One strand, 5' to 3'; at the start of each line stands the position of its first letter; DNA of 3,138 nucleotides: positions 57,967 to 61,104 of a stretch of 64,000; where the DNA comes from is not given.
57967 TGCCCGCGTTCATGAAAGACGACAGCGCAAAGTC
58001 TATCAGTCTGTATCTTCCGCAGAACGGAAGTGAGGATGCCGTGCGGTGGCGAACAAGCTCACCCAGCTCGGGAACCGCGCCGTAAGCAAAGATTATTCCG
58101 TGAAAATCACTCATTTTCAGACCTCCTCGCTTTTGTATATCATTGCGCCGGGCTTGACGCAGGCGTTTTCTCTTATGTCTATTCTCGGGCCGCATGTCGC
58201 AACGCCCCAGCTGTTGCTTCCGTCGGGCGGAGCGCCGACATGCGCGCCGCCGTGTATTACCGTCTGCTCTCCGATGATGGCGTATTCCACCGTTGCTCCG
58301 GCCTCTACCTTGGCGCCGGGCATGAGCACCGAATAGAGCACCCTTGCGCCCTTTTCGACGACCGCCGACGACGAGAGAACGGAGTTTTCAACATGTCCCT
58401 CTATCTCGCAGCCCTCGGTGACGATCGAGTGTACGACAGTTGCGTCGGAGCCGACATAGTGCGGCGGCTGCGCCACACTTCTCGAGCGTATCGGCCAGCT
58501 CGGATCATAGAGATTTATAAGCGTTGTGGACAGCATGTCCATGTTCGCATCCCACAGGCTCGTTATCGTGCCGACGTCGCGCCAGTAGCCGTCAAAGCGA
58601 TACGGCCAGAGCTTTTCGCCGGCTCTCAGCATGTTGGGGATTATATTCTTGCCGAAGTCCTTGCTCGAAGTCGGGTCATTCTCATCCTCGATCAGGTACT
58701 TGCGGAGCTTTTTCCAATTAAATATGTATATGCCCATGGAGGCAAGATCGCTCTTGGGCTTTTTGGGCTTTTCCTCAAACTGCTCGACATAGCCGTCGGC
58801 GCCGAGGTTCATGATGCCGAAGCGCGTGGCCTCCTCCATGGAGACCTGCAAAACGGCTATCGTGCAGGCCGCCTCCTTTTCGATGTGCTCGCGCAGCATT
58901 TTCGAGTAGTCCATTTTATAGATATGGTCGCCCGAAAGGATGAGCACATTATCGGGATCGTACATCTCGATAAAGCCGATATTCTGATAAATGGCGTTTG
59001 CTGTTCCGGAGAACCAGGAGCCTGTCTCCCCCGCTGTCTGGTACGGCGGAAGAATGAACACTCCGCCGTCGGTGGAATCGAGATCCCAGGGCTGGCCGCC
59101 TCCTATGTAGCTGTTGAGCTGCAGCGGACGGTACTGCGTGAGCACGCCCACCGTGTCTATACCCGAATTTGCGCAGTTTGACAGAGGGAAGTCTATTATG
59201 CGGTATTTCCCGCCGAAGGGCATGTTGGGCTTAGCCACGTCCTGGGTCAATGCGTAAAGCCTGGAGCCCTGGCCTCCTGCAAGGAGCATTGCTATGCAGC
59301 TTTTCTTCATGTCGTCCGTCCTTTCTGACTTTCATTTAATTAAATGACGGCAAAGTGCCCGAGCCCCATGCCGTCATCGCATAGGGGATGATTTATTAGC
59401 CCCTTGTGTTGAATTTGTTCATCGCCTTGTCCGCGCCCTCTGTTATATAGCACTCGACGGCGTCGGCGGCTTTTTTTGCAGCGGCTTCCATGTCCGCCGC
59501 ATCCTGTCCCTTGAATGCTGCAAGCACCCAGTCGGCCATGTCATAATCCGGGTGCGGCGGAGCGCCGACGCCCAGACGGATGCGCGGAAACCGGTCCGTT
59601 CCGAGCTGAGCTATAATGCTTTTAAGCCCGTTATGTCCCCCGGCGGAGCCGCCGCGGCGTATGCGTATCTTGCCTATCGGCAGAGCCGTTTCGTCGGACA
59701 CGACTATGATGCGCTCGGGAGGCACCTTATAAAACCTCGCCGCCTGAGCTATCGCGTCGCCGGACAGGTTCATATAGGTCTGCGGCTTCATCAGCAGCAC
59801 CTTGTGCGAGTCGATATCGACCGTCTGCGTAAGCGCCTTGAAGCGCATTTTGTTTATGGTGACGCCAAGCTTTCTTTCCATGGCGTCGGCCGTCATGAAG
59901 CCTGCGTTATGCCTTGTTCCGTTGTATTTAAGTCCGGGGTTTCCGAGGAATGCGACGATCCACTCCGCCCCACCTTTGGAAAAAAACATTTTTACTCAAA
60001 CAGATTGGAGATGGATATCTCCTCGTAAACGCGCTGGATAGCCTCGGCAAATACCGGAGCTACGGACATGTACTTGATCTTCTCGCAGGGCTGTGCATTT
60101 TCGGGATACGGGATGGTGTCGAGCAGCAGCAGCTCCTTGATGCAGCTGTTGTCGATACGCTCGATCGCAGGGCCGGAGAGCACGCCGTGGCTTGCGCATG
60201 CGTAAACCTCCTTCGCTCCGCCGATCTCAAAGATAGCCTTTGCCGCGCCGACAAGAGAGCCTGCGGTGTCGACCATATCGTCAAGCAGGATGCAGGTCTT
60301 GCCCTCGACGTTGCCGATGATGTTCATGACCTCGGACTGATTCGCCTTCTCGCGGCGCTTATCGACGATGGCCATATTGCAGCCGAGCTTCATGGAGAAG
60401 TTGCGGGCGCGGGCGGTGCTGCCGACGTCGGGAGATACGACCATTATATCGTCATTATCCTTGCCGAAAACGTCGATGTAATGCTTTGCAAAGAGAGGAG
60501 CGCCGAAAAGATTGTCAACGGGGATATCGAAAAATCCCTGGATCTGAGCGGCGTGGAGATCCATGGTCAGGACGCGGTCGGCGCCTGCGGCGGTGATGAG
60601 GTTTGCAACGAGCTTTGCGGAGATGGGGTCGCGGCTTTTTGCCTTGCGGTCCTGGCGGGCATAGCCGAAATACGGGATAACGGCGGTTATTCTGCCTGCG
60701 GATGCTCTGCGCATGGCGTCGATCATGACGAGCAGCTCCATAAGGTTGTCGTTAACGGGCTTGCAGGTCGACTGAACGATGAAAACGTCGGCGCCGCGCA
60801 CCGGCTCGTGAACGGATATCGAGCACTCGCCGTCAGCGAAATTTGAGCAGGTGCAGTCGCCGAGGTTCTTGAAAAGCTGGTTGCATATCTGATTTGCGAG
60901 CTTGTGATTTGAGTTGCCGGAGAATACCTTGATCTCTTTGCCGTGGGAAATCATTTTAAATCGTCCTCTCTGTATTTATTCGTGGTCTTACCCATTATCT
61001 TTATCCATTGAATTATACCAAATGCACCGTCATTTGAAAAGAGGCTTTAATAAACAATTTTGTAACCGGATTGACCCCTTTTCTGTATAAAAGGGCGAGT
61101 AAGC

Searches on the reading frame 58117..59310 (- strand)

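Call 29: search_protein_families(library=pfam, proteins=[window:58117-59310:-], max_evalue=0.00001)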
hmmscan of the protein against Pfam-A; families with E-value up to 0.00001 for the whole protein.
window:58117-59310:- (397 aa): 3 families
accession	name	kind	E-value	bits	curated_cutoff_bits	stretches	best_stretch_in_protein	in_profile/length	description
PF00483.29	NTP_transferase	-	1.8e-67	228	21.2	1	7-260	2-243/245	Nucleotidyl transferase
PF24894.1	Hexapep_GlmU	-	2.9e-14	53.5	23.3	1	288-362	12-87/104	GlmU-like, C-terminal hexapeptide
PF25084.1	LbH_EIF2B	-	4.3e-07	30.4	54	1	284-356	28-103/105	EIF2B subunit epsilon LbH domain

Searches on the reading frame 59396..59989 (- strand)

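Call 29: search_protein_families(library=pfam, proteins=[window:59396-59989:-], max_evalue=0.00001)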
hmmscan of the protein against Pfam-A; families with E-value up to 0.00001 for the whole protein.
window:59396-59989:- (197 aa): 1 family
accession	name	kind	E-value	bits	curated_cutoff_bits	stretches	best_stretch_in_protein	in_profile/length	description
PF01195.25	Pept_tRNA_hydro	-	9.9e-70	234.5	27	1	12-194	2-183/183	Peptidyl-tRNA hydrolase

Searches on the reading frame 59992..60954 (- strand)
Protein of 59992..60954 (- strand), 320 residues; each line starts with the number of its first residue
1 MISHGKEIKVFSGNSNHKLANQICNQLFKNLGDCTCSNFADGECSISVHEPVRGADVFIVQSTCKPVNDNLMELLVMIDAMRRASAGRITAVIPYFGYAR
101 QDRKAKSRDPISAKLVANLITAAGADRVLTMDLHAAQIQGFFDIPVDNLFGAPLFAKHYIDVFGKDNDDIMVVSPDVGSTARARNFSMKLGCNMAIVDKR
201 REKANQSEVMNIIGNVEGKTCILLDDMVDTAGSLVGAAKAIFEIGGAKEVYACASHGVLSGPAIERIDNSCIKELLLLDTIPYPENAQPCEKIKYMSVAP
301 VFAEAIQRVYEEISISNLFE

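Call 29: search_protein_families(library=pfam, proteins=[window:59992-60954:-], max_evalue=0.00001)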
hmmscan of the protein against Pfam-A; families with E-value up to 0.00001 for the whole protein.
window:59992-60954:- (320 aa): 3 families
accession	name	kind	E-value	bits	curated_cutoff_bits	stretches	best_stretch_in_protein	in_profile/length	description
PF13793.12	Pribosyltran_N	-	6.6e-55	184.4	25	1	8-124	1-117/117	N-terminal domain of ribose phosphate pyrophosphokinase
PF14572.12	Pribosyl_synth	-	1e-26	94.5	27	1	206-319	71-183/184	Phosphoribosyl synthetase-associated domain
PF00156.33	Pribosyltran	-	1.7e-14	53.9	26.3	1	154-260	10-128/158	Phosphoribosyl transferase domain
